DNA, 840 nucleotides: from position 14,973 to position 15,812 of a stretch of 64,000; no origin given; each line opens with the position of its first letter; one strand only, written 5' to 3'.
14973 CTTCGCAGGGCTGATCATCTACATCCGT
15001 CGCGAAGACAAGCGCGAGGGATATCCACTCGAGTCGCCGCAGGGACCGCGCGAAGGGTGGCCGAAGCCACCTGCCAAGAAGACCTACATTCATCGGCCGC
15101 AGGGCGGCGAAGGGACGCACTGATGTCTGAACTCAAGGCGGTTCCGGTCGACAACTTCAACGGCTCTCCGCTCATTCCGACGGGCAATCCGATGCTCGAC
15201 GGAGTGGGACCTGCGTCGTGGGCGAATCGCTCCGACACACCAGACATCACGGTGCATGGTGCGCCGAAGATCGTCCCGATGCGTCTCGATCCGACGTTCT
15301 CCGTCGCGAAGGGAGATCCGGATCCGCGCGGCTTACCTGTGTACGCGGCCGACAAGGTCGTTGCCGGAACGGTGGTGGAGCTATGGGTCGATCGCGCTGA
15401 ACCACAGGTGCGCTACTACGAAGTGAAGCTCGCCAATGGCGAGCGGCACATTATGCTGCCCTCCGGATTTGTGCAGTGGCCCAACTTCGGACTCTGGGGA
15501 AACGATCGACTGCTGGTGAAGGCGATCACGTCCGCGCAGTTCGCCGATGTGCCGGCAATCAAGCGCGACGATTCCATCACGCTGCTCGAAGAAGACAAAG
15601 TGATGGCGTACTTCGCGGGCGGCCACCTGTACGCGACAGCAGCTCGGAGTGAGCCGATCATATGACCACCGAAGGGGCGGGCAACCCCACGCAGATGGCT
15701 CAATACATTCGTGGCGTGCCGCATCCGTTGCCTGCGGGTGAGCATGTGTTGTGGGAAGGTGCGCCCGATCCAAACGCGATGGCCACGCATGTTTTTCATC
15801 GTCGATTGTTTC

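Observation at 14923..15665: Reaction-centre H subunit gene split into two overlapping ORFs at the TM/cytoplasmic-domain boundary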

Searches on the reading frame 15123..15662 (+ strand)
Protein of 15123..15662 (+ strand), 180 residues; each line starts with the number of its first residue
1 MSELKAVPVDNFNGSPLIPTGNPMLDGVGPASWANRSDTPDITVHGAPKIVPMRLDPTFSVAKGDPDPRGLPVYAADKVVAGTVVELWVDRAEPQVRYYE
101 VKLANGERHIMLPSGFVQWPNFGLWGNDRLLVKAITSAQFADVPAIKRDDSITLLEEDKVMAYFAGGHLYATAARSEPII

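Call 4: search_solved_structures(query=window:15123-15662:+, max_evalue=0.01, show_alignments=3)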
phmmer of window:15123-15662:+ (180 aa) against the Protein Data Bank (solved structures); distinct sequences matched with E-value up to 0.01: 48.
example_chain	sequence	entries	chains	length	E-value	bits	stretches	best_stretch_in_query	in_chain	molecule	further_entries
9h22_K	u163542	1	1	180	1.2e-98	331.5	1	1-180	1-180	reaction centre Hc sub unit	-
9h19_K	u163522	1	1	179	5e-98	329.4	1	2-180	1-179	reaction centre Hc sub unit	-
7o0u_H2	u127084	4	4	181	2.3e-97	327.3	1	1-180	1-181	RC-Hc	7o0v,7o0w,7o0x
9j2f_H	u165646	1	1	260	9.5e-56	191.6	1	3-180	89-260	Photosynthetic reaction center subunit H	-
5o64_H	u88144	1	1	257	1.4e-52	181.3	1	3-179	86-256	Reaction center protein H chain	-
1dxr_H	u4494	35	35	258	1.4e-52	181.3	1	3-179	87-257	PHOTOSYNTHETIC REACTION CENTER H SUBUNIT | PHOTOSYNTHETIC REACTION CENTER | Reaction center protein H chain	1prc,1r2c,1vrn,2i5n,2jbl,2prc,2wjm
9s39_H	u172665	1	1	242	1.6e-52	181.1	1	3-179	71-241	Reaction center protein H chain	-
3g7f_H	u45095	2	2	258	2e-52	180.8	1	3-179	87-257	Photosynthetic reaction center H subunit | Photosynthetic reaction center H-subunit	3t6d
3wmm_H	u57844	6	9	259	5e-51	176.2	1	5-179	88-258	Photosynthetic reaction center H subunit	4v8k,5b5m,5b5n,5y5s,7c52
1eys_H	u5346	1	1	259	5e-51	176.2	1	5-179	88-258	PHOTOSYNTHETIC REACTION CENTER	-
8wdu_H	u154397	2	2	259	8.7e-51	175.4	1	3-179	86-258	Photosynthetic reaction center H subunit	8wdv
7vrj_H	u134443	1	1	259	6e-50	172.7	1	3-179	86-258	Photosynthetic reaction center H subunit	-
7c9r_H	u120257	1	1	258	3.9e-43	150.5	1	4-179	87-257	Photosynthetic reaction center, subunit H, bacterial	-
7eqd_H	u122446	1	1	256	9e-43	149.3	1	7-171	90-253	Photoreaction center protein H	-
7oy8_H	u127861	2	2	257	9.1e-43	149.3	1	7-171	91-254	Photosynthetic reaction center, H-chain | Photoreaction center protein H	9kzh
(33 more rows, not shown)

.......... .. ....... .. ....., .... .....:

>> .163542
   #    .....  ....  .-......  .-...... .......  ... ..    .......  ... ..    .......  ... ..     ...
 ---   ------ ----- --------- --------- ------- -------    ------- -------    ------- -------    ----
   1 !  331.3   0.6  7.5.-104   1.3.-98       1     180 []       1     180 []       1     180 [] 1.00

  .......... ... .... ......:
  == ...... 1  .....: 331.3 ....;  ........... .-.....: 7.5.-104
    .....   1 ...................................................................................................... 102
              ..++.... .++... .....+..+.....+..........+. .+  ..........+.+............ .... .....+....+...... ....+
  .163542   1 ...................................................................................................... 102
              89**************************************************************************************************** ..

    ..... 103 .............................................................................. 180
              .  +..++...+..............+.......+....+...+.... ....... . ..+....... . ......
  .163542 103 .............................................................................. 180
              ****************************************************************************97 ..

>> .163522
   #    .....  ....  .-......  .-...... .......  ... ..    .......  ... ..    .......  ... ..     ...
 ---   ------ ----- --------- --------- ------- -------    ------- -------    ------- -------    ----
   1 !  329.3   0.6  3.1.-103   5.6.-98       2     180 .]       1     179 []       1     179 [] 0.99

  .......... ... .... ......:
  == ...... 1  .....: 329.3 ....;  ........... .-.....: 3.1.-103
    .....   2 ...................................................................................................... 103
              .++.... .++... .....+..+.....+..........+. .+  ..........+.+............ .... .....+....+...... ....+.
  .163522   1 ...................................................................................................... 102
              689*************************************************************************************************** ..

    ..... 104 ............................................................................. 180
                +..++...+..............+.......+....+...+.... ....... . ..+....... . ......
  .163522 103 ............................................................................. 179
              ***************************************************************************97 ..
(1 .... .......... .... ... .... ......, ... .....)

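Call 5: search_protein_families(library=pfam, proteins=[window:15123-15662:+], max_evalue=0.01)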
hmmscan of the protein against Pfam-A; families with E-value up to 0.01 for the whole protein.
window:15123-15662:+ (180 aa): 2 families
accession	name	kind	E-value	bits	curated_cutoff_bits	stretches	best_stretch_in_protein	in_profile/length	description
PF03967.18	PRCH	-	3.7e-20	72.9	27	1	3-54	82-133/134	Photosynthetic reaction centre, H-chain N-terminal region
PF05239.21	PRC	-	1.1e-08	35.4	21.2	1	65-119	6-59/78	PRC-barrel domain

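Call 7: find_homologous_proteins(query=window:15123-15662:+, max_evalue=1e-20)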
Query window:15123-15662:+ (180 aa): 2522 proteins with E <= 1e-20 among 2646 candidates; the best 120 are listed.
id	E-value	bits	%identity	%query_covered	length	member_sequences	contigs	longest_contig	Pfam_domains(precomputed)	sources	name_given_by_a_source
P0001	5.2e-111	387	94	100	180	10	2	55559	PF05239.22,PF03967.19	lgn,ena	-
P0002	2.0e-104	365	87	100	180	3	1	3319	PF05239.22,PF03967.19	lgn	-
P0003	2.1e-103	362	88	100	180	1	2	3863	PF05239.22,PF03967.19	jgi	jgi:photosynthetic reaction center H subunit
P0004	2.4e-103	362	88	100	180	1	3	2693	PF05239.22,PF03967.19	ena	-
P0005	3.0e-103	361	88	100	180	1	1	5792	PF05239.22,PF03967.19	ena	-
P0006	3.6e-103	361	88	100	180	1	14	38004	PF05239.22,PF03967.19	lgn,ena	-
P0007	4.1e-103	361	85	100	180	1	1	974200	PF05239.22,PF03967.19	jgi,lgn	-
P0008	4.1e-103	361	87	100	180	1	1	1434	PF05239.22,PF03967.19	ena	-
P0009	5.5e-103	360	87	100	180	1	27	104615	PF05239.22,PF03967.19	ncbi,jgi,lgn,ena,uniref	ncbi:photosynthetic reaction center subunit H [Gemmatimonas sp.]|jgi:photosynthetic reaction center 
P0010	5.9e-103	360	87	100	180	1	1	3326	PF05239.22,PF03967.19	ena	-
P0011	5.9e-103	360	87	100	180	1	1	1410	PF05239.22,PF03967.19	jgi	-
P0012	7.1e-103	360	87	100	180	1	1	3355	PF05239.22,PF03967.19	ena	-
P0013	7.5e-103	360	87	100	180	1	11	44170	PF05239.22,PF03967.19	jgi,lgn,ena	jgi:photosynthetic reaction center H subunit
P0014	8.9e-103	360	87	100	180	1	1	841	PF05239.22,PF03967.19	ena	-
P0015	1.0e-102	359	87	100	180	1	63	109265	PF05239.22,PF03967.19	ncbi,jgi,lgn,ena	ncbi:MAG: hypothetical protein RL409_1320 [Gemmatimonadota bacterium]|jgi:photosynthetic reaction ce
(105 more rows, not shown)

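Call 11: find_related_loci(query=window:15123-15662:+, collection=genome_contigs, flank=3000)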
Query window:15123-15662:+ (180 aa) in genome_contigs; peptide patterns used: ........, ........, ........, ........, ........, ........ (x = any residue, [..] = any of these).
162 stretches matched a pattern; 109 encode a relative of the query (tblastn E <= 1e-3); the best 80 are kept; 80 distinct loci.
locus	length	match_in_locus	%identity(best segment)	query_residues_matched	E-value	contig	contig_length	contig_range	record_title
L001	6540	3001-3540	93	1-180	8e-113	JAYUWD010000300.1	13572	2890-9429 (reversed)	MAG: Gemmatimonadaceae bacterium isolate GL124_UP_concoct_69 GL124_UP_concoct_69_299, whole genome shotgun sequence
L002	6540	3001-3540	89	1-180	2e-109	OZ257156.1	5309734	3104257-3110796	MAG: Gemmatimonas sp. isolate b4a0012b-0dda-4569-be7e-ce55848b0814 genome assembly, chromosome: 1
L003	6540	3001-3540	89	1-180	2e-108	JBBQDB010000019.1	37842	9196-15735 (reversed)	MAG: Gemmatimonadales bacterium isolate Co_metawrap_1199 Cmw_1199_k141_18159445_length_37842_cov_65.0000, whole genome s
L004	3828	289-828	87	1-180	2e-108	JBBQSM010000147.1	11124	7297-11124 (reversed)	MAG: Gemmatimonadales bacterium isolate Co_metawrap_1751 Cmw_1751_k141_26086813_length_11124_cov_9.9967, whole genome sh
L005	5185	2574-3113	87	1-180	5e-107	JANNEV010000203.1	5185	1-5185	MAG: Gemmatimonadaceae bacterium isolate OTE_75_metabat_363 OTE_75_k141_3346674, whole genome shotgun sequence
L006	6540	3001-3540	86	1-180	1e-106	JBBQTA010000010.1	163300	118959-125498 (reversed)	MAG: Gemmatimonadales bacterium isolate Co_metawrap_1797 Cmw_1797_k141_29534471_length_163300_cov_15.0000, whole genome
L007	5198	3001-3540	86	1-180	1e-105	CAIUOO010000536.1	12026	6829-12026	MAG: uncultured Gemmatimonadetes bacterium isolate Loclat_bin-08888 genome assembly, contig: bin-08888:536/580, whole ge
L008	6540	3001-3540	83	1-180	2e-105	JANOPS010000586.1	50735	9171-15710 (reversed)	MAG: Gemmatimonadaceae bacterium isolate VAR_4_metabat_445 VAR_4_k141_2788081, whole genome shotgun sequence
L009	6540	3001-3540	86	1-180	3e-105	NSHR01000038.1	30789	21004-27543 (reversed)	MAG: Gemmatimonadetes bacterium isolate Baikal-G1 Gemmatimonadetes-Baikal-G1-C35, whole genome shotgun sequence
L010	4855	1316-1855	86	1-180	2e-105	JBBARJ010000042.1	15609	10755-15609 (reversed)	MAG: Gemmatimonas sp. isolate EUL_216 ctg42-EUL_216, whole genome shotgun sequence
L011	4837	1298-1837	87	1-180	3e-105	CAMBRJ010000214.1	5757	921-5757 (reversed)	MAG: Gemmatimonas phototrophica isolate MiH-16apr19-111 genome assembly, contig: MiH-16apr19-C35835, whole genome shotgu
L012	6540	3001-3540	86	1-180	5e-105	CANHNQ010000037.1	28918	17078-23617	MAG: Gemmatimonadetes bacterium isolate RE-23may17-307 genome assembly, contig: RE-23may17-C3954, whole genome shotgun s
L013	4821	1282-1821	85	1-180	3e-104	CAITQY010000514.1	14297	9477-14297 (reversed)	MAG: uncultured Gemmatimonadetes bacterium isolate UppL5_bin-2002 genome assembly, contig: bin-2002:514/793, whole genom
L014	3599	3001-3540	84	1-180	4e-105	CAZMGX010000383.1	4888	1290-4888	MAG TPA_asm: uncultured Gemmatimonas sp. isolate SRP302895_co1_448 genome assembly, contig: NODE_37702_length_4888_cov_4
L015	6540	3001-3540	86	1-180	2e-104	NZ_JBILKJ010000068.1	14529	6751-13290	MAG: Gemmatimonas sp. isolate ME2017-07-08_3300042568_group7_bin69 Rohwer_bin1450_scaffold_1722_c1, whole genome shotgun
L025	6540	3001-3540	82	1-180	9e-100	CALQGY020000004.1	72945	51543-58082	MAG: Candidatus Kuenenia stuttgartiensis isolate HRS-HS12-bin-7 genome assembly, contig: HRSG-H12-C313, whole genome sho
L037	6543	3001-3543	75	1-180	3e-94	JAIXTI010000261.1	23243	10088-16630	MAG: bacterium isolate C8_MAG_00034 pond_C8_MAG_00034_000000000145, whole genome shotgun sequence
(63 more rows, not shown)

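Call 19: search_protein_families(library=ncbifam, proteins=[window:15123-15662:+], max_evalue=0.001)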
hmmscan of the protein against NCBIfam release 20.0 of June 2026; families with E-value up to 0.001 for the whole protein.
window:15123-15662:+ (180 aa): 1 family
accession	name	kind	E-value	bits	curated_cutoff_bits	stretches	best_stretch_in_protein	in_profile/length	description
TIGR01150.2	puhA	equivalog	4.1e-71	239.5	200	1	3-180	86-262/262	photosynthetic reaction center subunit H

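Call 21: search_protein_representatives(protein=window:15123-15662:+)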
Query: 180 residues. Proteins with E-value up to 0.001 (for the whole library): 690; up to 1e-10: 335; up to 1e-30: 115. The best 150 are listed.
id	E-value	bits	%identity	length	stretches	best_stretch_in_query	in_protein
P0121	2.6e-58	213.1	59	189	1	3-180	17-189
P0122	5.3e-54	199.0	57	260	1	4-180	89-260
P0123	3.1e-52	193.2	57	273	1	3-180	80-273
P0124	3.0e-50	186.8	58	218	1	19-180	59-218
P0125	1.7e-46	174.5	48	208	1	5-180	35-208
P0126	2.1e-45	171.0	52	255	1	4-180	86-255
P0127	5.3e-45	169.7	54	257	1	3-178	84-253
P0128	1.2e-44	168.5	54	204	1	13-180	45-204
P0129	5.0e-44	166.5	51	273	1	3-180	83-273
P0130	1.1e-43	165.4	54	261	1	12-180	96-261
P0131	1.7e-43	164.7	51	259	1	6-180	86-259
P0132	5.2e-43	163.2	49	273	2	6-125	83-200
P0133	9.3e-43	162.4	51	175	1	10-180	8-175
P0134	1.0e-42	162.3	49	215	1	8-180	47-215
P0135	1.7e-42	161.5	61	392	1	3-127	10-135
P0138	5.5e-42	159.9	51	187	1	10-180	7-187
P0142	2.1e-41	157.9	53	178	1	13-179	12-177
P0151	9.5e-41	155.8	49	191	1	6-179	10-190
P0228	2.2e-31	125.3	43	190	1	4-180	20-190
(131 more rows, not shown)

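Call 24: find_encoding_contigs(protein=P0275, flank=3000, max_places=3)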
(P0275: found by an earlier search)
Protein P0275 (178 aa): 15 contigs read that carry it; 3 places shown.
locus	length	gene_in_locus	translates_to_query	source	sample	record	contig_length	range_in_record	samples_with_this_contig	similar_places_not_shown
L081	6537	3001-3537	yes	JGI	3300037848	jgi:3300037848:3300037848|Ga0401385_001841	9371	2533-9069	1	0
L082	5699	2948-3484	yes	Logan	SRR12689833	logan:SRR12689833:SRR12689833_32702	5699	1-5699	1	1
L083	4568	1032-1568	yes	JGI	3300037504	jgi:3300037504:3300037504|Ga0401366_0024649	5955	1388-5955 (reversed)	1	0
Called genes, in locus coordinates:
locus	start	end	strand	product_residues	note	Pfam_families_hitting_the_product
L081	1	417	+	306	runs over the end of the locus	PF10609:ParA (faint), PF00142:Fer4_NifH, PF01656:CbiA, PF02374:ArsA_ATPase (weak), PF13614:AAA_31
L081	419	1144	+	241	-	PF05958:tRNA_U5-meth_tr (weak), PF13489:Methyltransf_23, PF05175:MTS (weak), PF13847:Methyltransf_31, PF08241:Methyltransf_11, PF08242:Methyltransf_12, PF13649:Methyltransf_25, PF07109:Mg-por_mtran_C, +2 more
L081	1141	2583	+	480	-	PF07690:MFS_1, PF03209:PUCC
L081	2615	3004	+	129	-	PF03967:PRCH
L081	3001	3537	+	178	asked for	PF03967:PRCH, PF05239:PRC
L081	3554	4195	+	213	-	PF03703:bPH_2 (weak)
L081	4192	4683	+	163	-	PF27124:PuhC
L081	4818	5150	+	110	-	-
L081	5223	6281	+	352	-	PF02915:Rubrerythrin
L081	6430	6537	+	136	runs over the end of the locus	?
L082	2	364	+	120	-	?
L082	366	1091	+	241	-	PF05958:tRNA_U5-meth_tr (weak), PF13489:Methyltransf_23, PF05175:MTS (weak), PF13847:Methyltransf_31, PF08241:Methyltransf_11, PF08242:Methyltransf_12, PF13649:Methyltransf_25, PF07109:Mg-por_mtran_C, +2 more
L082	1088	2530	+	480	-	PF07690:MFS_1, PF03209:PUCC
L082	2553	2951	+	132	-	PF03967:PRCH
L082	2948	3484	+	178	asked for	PF03967:PRCH, PF05239:PRC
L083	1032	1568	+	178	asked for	PF03967:PRCH, PF05239:PRC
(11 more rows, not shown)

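Call 25: find_encoding_contigs(protein=P0151, flank=3000, max_places=2)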
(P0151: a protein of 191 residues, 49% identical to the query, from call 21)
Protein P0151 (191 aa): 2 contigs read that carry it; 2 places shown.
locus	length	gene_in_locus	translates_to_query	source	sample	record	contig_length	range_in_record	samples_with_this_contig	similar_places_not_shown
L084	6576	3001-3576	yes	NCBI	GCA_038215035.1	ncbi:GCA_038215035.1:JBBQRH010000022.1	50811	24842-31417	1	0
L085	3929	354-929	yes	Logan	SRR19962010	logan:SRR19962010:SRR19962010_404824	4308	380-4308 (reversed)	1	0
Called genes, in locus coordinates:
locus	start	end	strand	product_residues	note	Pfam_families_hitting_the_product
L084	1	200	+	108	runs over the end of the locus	-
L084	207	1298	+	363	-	PF02915:Rubrerythrin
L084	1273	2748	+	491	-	PF03092:BT1 (weak), PF07690:MFS_1, PF03209:PUCC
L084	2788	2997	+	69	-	PF03967:PRCH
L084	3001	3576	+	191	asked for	PF03967:PRCH, PF05239:PRC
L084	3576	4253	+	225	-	PF03703:bPH_2 (faint)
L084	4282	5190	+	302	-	PF00494:SQS_PSY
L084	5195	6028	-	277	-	PF12048:DUF3530 (faint), PF00561:Abhydrolase_1, PF12146:Hydrolase_4, PF12697:Abhydrolase_6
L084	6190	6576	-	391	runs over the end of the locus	PF02276:CytoC_RC, PF14522:Cytochrome_C7 (faint), PF02276:CytoC_RC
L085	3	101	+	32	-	?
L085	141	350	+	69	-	PF03967:PRCH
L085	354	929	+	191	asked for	PF03967:PRCH, PF05239:PRC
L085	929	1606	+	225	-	PF03703:bPH_2 (faint)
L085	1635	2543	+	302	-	PF00494:SQS_PSY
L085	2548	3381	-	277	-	PF12048:DUF3530 (faint), PF00561:Abhydrolase_1, PF12146:Hydrolase_4, PF12697:Abhydrolase_6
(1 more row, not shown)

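Call 29: find_encoding_contigs(protein=P0272, flank=3000, max_places=2)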
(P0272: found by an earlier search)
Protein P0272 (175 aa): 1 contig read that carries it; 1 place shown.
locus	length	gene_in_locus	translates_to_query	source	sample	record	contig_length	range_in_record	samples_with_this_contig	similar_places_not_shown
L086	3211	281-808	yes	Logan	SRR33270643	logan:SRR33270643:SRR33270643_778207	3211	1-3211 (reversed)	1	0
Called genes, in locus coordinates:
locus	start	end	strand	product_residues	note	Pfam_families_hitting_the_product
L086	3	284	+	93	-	?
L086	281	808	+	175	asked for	PF03967:PRCH, PF05239:PRC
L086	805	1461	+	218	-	PF03703:bPH_2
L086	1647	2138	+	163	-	PF27124:PuhC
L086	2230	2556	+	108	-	-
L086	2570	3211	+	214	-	?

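Call 30: find_encoding_contigs(protein=P0228, flank=4000, max_places=2)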
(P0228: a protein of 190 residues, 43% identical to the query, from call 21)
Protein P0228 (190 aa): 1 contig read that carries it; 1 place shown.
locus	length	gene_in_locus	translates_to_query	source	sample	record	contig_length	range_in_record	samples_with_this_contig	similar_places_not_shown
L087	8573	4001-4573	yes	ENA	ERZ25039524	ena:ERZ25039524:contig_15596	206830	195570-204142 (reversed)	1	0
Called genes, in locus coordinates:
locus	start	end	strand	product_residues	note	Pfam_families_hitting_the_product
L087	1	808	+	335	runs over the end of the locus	PF02514:CobN-Mg_chel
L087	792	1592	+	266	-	PF00142:Fer4_NifH, PF01656:CbiA, PF02374:ArsA_ATPase, PF13614:AAA_31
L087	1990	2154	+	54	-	-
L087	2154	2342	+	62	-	PF07109:Mg-por_mtran_C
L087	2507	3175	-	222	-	-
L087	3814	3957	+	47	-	PF03967:PRCH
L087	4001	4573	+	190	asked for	PF03967:PRCH, PF05239:PRC (weak)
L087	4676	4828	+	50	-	-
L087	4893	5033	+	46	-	-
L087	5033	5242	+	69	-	-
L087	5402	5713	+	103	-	PF27124:PuhC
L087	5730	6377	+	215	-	PF02915:Rubrerythrin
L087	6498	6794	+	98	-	-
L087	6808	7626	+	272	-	PF12291:DUF3623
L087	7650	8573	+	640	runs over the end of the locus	PF13292:DXP_synthase_N, PF02775:TPP_enzyme_C (weak), PF13292:DXP_synthase_N, PF02779:Transket_pyr, PF02780:Transketolase_C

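Call 31: find_encoding_contigs(protein=P0121, flank=3000, max_places=2)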
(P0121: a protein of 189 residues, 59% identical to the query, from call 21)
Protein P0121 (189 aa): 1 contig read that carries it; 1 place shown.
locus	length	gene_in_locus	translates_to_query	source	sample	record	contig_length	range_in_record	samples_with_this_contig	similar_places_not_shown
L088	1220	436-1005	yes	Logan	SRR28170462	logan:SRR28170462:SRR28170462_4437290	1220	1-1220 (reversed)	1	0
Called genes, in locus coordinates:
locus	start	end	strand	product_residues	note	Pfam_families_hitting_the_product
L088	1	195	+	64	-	?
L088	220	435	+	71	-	PF03967:PRCH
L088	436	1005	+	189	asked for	PF03967:PRCH, PF05239:PRC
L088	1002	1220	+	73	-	?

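Call 32: find_encoding_contigs(protein=P0138, flank=3000, max_places=2)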
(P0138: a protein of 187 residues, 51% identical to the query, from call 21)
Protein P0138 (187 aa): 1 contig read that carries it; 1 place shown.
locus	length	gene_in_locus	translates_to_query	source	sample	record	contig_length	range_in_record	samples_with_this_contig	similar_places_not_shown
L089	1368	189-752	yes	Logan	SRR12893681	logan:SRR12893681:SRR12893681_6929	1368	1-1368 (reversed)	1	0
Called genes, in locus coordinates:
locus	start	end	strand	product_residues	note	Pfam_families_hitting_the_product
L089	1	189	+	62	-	?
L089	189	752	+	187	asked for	PF03967:PRCH, PF05239:PRC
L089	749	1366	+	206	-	?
